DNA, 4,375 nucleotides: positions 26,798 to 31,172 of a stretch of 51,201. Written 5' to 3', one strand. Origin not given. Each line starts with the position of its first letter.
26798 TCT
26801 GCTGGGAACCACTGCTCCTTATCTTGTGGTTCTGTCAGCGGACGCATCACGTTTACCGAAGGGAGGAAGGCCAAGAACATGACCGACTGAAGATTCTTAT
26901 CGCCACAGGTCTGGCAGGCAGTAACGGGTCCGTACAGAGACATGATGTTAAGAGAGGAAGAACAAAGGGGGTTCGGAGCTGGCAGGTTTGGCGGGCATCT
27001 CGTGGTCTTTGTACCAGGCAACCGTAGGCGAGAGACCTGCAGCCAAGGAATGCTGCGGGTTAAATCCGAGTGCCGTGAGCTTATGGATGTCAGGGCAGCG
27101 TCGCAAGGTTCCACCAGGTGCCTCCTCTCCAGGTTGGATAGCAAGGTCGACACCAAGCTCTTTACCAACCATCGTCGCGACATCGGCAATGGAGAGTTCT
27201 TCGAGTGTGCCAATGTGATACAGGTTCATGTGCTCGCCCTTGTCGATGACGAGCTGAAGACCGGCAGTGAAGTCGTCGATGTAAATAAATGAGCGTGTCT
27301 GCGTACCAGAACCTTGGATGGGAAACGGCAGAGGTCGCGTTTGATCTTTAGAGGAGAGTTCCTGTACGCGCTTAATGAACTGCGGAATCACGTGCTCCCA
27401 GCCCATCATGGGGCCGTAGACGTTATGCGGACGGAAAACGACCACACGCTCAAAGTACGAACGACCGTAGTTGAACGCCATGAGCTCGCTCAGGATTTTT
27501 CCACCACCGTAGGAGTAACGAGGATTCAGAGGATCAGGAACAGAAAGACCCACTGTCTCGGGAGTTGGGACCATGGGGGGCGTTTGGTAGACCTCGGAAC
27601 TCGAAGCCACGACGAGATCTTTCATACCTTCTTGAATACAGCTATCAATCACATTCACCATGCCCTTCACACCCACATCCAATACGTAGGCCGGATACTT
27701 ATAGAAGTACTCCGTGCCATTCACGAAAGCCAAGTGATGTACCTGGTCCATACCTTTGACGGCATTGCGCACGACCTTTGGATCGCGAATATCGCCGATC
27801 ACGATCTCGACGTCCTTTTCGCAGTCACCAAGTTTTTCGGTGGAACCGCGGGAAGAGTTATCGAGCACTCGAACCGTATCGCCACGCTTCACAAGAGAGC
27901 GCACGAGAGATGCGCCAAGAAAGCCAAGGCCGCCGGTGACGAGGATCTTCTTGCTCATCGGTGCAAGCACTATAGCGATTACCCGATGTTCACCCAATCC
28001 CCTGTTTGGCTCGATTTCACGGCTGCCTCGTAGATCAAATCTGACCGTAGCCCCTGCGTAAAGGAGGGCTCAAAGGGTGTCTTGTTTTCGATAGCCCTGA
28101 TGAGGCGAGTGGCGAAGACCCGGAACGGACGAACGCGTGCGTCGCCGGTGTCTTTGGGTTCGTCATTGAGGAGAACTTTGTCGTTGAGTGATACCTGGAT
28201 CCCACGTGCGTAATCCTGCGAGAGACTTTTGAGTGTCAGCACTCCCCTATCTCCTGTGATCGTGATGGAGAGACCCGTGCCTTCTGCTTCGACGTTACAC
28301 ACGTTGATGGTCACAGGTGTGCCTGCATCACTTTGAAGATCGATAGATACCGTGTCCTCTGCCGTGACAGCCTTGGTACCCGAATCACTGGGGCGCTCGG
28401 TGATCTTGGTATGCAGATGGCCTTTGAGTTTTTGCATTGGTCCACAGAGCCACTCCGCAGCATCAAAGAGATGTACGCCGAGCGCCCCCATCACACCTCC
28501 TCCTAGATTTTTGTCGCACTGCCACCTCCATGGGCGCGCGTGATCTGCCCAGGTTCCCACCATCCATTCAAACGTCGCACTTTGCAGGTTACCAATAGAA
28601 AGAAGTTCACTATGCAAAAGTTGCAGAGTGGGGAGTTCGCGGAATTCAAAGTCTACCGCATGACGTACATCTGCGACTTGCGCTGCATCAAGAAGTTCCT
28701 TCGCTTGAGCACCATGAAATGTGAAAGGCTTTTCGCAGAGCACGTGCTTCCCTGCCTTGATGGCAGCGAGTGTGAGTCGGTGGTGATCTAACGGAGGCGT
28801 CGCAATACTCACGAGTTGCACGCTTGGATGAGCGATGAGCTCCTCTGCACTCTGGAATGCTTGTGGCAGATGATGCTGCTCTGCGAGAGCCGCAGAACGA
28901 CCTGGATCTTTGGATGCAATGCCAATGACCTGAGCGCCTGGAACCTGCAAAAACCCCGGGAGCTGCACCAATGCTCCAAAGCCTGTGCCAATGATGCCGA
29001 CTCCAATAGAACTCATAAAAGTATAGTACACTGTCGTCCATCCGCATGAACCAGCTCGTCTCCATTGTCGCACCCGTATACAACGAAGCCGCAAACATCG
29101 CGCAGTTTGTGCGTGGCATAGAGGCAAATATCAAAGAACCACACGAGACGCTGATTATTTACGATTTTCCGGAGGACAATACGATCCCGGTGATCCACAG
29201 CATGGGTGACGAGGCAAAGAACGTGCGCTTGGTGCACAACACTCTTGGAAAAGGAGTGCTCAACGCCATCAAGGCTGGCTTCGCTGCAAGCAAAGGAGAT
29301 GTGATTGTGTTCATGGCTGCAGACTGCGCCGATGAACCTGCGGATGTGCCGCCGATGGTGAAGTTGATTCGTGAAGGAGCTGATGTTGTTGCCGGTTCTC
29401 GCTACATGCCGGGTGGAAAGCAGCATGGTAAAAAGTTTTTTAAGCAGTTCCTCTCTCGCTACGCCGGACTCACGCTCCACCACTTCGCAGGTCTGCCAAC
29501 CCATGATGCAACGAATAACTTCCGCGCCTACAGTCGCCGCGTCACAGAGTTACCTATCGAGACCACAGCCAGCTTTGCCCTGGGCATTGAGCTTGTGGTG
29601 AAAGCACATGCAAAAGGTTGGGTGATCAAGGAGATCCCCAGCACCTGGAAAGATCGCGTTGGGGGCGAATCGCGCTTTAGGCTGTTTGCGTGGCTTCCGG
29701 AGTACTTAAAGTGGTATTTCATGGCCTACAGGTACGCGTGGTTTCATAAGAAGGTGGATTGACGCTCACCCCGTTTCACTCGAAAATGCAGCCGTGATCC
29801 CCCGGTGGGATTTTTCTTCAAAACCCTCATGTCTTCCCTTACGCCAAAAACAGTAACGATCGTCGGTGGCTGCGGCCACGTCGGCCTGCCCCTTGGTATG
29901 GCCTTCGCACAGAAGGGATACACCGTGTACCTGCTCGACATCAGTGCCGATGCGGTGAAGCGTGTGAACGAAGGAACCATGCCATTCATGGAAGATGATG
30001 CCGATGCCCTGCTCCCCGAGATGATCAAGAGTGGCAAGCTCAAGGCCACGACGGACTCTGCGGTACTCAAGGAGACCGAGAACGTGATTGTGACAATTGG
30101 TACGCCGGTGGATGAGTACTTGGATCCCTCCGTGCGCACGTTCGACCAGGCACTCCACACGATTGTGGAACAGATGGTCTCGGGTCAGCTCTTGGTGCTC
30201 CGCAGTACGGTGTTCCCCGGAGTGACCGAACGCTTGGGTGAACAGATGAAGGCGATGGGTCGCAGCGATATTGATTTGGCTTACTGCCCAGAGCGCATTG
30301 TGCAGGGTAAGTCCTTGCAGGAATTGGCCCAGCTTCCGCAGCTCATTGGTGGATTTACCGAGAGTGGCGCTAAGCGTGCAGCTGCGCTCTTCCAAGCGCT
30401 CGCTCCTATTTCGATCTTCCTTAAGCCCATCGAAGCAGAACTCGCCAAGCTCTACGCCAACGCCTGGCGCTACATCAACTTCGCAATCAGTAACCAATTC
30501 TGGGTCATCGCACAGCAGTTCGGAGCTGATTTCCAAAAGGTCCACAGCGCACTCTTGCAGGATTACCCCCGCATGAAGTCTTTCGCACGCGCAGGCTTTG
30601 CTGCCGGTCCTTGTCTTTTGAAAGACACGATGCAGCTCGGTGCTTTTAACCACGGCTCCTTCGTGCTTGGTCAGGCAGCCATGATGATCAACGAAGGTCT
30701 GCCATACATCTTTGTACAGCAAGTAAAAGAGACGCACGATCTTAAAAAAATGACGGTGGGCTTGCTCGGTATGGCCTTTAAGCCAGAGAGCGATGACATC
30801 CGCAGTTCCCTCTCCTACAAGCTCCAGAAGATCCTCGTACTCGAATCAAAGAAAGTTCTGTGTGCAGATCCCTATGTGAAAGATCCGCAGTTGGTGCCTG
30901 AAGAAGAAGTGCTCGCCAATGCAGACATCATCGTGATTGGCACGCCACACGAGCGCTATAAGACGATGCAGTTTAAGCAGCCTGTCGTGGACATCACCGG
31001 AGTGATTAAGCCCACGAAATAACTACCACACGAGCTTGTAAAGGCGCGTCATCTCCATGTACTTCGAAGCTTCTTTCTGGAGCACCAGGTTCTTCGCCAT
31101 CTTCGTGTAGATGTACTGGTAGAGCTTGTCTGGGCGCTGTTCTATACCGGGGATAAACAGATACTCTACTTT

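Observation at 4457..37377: Repeated triad of methyltransferase, Dpm1/GtrB-like GT2 and GT-C membrane glycosyltransferase (four to five modules in one locus)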

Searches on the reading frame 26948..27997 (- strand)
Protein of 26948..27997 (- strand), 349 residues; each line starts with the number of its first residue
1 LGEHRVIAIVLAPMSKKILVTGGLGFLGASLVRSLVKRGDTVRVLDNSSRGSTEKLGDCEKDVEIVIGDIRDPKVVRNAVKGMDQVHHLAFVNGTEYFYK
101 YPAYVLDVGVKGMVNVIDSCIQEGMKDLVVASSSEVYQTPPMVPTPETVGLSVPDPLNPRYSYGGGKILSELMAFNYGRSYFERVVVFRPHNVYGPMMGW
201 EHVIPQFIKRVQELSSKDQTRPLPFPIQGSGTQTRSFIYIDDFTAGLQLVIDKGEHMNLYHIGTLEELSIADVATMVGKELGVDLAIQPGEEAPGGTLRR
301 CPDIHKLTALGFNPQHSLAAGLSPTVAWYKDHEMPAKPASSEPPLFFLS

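Call 5: search_protein_families(library=pfam, proteins=[window:26948-27997:-], max_evalue=0.01)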
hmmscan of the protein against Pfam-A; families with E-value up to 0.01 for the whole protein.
window:26948-27997:- (349 aa): 11 families
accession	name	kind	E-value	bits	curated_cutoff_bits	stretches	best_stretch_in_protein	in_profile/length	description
PF01370.27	Epimerase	-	2.1e-42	145.6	20.9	1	18-263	1-240/240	NAD dependent epimerase/dehydratase family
PF16363.11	GDP_Man_Dehyd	-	1.4e-33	117.2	27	1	19-287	1-272/332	GDP-mannose 4,6 dehydratase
PF01073.25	3Beta_HSD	-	6.9e-21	74.9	22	1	19-138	1-121/280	3-beta hydroxysteroid dehydrogenase/isomerase family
PF02719.21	Polysacc_synt_2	-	1.6e-10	41.1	20.2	1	18-134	1-129/293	Polysaccharide biosynthesis protein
PF13460.12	NAD_binding_10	-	4.8e-10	40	27.2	1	22-141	1-107/184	NAD(P)H-binding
PF04321.23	RmlD_sub_bind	-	1.1e-09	38.2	27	1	17-287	2-238/287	RmlD substrate binding domain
PF05368.20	NmrA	-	1.6e-08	34.9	27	1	14-88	1-75/298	NmrA-like family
PF07993.18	NAD_binding_4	-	7.3e-07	29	20.1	1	20-202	1-217/258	Male sterility protein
PF08659.16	KR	-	4e-05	24.1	22.6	1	18-133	3-136/180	KR domain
PF00106.31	adh_short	-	4.8e-05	23.4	26.6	1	16-84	1-72/195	short chain dehydrogenase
PF21799.2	MurD-like_N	-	0.0018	19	27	1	19-72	4-54/88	Mur ligase MurD-like, N-terminal domain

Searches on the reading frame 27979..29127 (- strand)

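Call 5: search_protein_families(library=pfam, proteins=[window:27979-29127:-], max_evalue=0.01)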
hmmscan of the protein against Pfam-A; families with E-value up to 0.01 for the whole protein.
window:27979-29127:- (382 aa): 4 families
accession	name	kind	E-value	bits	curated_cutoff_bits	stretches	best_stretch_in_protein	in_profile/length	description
PF01408.29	GFO_IDH_MocA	-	5.3e-26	92.1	24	1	41-159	1-119/120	Oxidoreductase family, NAD-binding Rossmann fold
PF02894.22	GFO_IDH_MocA_C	-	5.3e-20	72.6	22.9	1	177-381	8-218/218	Oxidoreductase family, C-terminal alpha/beta domain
PF22725.1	GFO_IDH_MocA_C3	-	1.9e-18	67.1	27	1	178-297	13-123/124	GFO/IDH/MocA C-terminal domain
PF03447.22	NAD_binding_3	-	0.0078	17.3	24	0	42-156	1-113/116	Homoserine dehydrogenase, NAD binding domain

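Call 69: search_protein_families(library=ncbifam, proteins=[window:27979-29127:-], max_evalue=0.00001)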
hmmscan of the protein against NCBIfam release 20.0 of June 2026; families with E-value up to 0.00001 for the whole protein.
window:27979-29127:- (382 aa): 8 families
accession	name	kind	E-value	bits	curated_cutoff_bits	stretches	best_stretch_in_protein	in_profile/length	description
NF052479.1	LevoglcsnDh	equivalog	1.3e-34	119.6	650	1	42-252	5-226/386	levoglucosan dehydrogenase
TIGR04380.1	myo_inos_iolG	equivalog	1.4e-22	80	355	1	41-379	2-329/330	inositol 2-dehydrogenase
NF008607.0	PRK11579.1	subfamily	2.4e-17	62.9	330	1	40-235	4-196/346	oxidoreductase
NF040723.1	UDP-GlcNAcDh_Arch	equivalog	1.2e-13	51.3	450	1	42-229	2-178/302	UDP-N-acetylglucosamine 3-dehydrogenase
NF041392.1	XylDh_Gfo6_Halo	equivalog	1.2e-09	37.4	350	1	56-379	33-348/350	D-xylose 1-dehydrogenase Gfo6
NF007574.0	PRK10206.1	equivalog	9.2e-09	34.8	352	1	92-236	55-195/345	oxidoreductase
NF052679.1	InsChiInosDhIolG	equivalog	1.9e-07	30.4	540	1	41-150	3-114/343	bifunctional inositol 2-dehydrogenase/D-chiro-inositol 1-dehydrogenase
NF058561.1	BT_2158_fam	equivalog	3.1e-06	26.1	750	0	41-150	39-144/487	glycoside 3-dehydrogenase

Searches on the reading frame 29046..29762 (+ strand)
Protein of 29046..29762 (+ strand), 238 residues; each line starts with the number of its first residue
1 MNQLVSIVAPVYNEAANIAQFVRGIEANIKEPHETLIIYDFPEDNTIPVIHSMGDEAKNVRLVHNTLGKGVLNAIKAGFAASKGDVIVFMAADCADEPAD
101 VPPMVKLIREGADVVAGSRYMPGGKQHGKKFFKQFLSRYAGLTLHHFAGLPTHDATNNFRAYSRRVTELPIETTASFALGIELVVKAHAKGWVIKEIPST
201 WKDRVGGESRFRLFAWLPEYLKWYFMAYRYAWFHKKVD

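Call 5: search_protein_families(library=pfam, proteins=[window:29046-29762:+], max_evalue=0.01)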
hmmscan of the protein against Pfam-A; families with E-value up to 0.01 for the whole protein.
window:29046-29762:+ (238 aa): 3 families
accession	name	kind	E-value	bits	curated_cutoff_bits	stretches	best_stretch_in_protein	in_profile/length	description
PF00535.33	Glycos_transf_2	-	4.9e-25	88.9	23.3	1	6-167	1-164/168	Glycosyl transferase family 2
PF13641.12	Glyco_tranf_2_3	-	1.8e-06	28.6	27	1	5-134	3-134/230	Glycosyltransferase like family 2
PF10111.15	Glyco_tranf_2_2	-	0.0013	18.7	27.3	1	6-108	1-106/276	Glycosyltransferase like family 2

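Call 9: search_protein_families(library=ncbifam, proteins=[window:29046-29762:+], max_evalue=0.01)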
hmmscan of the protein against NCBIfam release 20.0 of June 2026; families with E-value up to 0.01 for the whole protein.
window:29046-29762:+ (238 aa): 14 families
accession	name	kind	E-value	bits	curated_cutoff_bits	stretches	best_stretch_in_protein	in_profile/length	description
NF047588.1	GlcsyltransPgfSStrep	equivalog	1e-16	61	500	1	5-168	3-165/308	glycosyltransferase PgfS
NF041391.1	DPhHxTase_Halo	equivalog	2e-16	59.7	375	1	11-207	3-189/213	dolichyl-phosphate hexose transferase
NF007986.1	PRK10714.1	equivalog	1.2e-15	57.4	529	1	5-214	8-213/316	undecaprenyl-phosphate 4-deoxy-4-formamido-L-arabinose transferase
TIGR04182.1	glyco_TIGR04182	equivalog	2e-10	40.5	325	1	5-208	2-198/293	S-layer glycoprotein N-glycosyltransferase AglJ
NF058614.1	PPMAGASynPpgS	equivalog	3.8e-10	39.6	370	1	6-198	3-193/226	polyprenyl-phospho-N-acetylgalactosaminyl synthase PpgS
TIGR03937.1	PgaC_IcaA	equivalog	4e-10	39.2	422.3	1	3-115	45-157/407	poly-beta-1,6-N-acetyl-D-glucosamine synthase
TIGR04283.1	glyco_like_mftF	equivalog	2.6e-09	37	182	1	5-102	1-90/221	TIGR04283 family arsenosugar biosynthesis glycosyltransferase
NF007482.0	PRK10073.1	equivalog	3.1e-09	36.3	423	1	3-96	6-98/334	glycosyltransferase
NF010496.0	PRK13915.1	equivalog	2.1e-07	30.3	262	1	3-98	31-131/307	glucosyl-3-phosphoglycerate synthase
NF047683.1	TeichurnBiosyTuaG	equivalog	1.2e-06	28.3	400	1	2-95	5-98/252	teichuronic acid biosynthesis protein TuaG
TIGR03965.1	mycofact_glyco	equivalog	2e-05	23.7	280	1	5-120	76-191/467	mycofactocin biosynthesis glycosyltransferase MftF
NF045692.1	OglycostaseCruG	equivalog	8.3e-05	21.7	600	1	5-116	43-161/386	2'-O-glycosyltransferase CruG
NF041394.1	GtaseAglG_Halo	equivalog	0.00012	21.4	440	1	5-148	3-147/304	glucosyl-dolichyl phosphate glucuronosyltransferase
NF050050.1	ProtGlycPglI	equivalog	0.0036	16.7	500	1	4-114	3-114/306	GalNAc(5)-diNAcBac-PP-undecaprenol beta-1,3-glucosyltransferase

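Call 30: search_solved_structures(query=window:29046-29762:+, max_evalue=0.001)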
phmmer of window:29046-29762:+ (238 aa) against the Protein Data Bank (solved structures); distinct sequences matched with E-value up to 0.001: 8.
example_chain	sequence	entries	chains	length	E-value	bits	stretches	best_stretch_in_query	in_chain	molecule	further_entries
5mlz_A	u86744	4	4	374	6.4e-21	78.3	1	4-225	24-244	Dolichol monophosphate mannose synthase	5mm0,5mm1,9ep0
9hwj_A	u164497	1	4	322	4.8e-12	49.3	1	4-212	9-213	Undecaprenyl-phosphate 4-deoxy-4-formamido-L-arabinose transferase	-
9bhc_C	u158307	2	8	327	3.1e-10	43.3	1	4-211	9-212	Undecaprenyl-phosphate 4-deoxy-4-formamido-L-arabinose transferase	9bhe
8vxh_A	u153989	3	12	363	4.1e-10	42.9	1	4-211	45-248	Undecaprenyl-phosphate 4-deoxy-4-formamido-L-arabinose transferase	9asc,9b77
5ekp_C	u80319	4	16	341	5.1e-09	39.4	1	5-167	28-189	Uncharacterized glycosyltransferase sll0501 | Glycosyltransferase sll0501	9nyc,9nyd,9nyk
5eke_A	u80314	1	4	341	5.1e-09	39.4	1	5-167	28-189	Uncharacterized glycosyltransferase sll0501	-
9nye_A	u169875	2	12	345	5.2e-09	39.3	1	5-167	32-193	Glycosyltransferase sll0501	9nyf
9jma_A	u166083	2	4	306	0.00021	24.2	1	4-115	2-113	GalNAc(5)-diNAcBac-PP-undecaprenol beta-1,3-glucosyltransferase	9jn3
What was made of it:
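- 29046..29762 (+): G4: soluble DPMS-like GT2, not coupled to a GT-C. PDB DPMS E 6e-21 over residues 4-225 (call 30).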

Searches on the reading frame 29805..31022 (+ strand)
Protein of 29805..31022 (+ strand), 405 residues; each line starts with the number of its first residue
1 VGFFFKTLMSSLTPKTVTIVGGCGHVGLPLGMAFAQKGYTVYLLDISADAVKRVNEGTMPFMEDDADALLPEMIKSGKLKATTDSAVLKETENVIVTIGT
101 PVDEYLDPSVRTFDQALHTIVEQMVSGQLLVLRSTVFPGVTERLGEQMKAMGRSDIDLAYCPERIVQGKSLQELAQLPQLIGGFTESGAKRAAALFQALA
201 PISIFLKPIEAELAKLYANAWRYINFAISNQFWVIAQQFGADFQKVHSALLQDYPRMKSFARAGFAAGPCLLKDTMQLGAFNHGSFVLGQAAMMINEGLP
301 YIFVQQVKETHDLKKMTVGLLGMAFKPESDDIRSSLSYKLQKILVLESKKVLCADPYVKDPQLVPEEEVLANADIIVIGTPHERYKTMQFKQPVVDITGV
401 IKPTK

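Call 5: search_protein_families(library=pfam, proteins=[window:29805-31022:+], max_evalue=0.01)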
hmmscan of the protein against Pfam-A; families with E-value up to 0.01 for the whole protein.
window:29805-31022:+ (405 aa): 6 families
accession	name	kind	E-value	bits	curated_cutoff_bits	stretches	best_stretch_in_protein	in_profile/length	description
PF03721.20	UDPG_MGDP_dh_N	-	1.4e-33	116.5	27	1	17-190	3-181/187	UDP-glucose/GDP-mannose dehydrogenase family, NAD binding domain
PF03720.21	UDPG_MGDP_dh_C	-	1.3e-13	51.6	30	1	320-401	2-101/103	UDP-glucose/GDP-mannose dehydrogenase family, UDP binding domain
PF00984.24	UDPG_MGDP_dh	-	2.3e-11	44.1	25.4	1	210-280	2-73/94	UDP-glucose/GDP-mannose dehydrogenase family, central domain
PF03446.21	NAD_binding_2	-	4.8e-05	23.8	21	1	22-158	6-117/161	NAD binding domain of 6-phosphogluconate dehydrogenase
PF02737.24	3HCDH_N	-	0.00043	20.7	22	1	16-63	1-47/180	3-hydroxyacyl-CoA dehydrogenase, NAD binding domain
PF02882.25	THF_DHG_CYH_C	-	0.0095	15.7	27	0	10-53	32-75/160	Tetrahydrofolate dehydrogenase/cyclohydrolase, NAD(P)-binding domain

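Call 69: search_protein_families(library=ncbifam, proteins=[window:29805-31022:+], max_evalue=0.00001)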
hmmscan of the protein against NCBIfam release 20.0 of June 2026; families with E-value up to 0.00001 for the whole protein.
window:29805-31022:+ (405 aa): 7 families
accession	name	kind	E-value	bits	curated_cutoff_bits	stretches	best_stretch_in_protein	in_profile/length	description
TIGR03026.1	NDP-sugDHase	subfamily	1.1e-77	261.6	189.8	1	16-392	2-398/413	nucleotide sugar dehydrogenase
NF040825.1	UDPMaNacDH_Arch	equivalog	1.6e-59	201.9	750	1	20-391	5-383/418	UDP-N-acetyl-D-mannosamine dehydrogenase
NF008286.0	PRK11064.1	equivalog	1.8e-47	161.9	459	1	15-400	4-418/420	UDP-N-acetyl-D-mannosamine dehydrogenase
NF041297.1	UDPGDh_AglM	equivalog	1.2e-35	123.3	670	1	17-359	3-360/429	UDP-glucose 6-dehydrogenase AglM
NF047673.2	TeichurnBiosyTuaD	equivalog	3e-33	115.6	700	1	16-357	3-352/439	UDP-glucose 6-dehydrogenase TuaD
NF011729.0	PRK15182.1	equivalog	1.2e-20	73.7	592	1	19-389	11-395/425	Vi polysaccharide biosynthesis UDP-N-acetylglucosamine C-6 dehydrogenase TviB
NF011631.0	PRK15057.1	equivalog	4.2e-15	55.7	757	1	20-359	5-340/388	UDP-glucose 6-dehydrogenase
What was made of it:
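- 29805..31022 (+): UDP-ManNAc-dehydrogenase-like nucleotide-sugar dehydrogenase, downstream of G4. NCBIfam (call 69).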
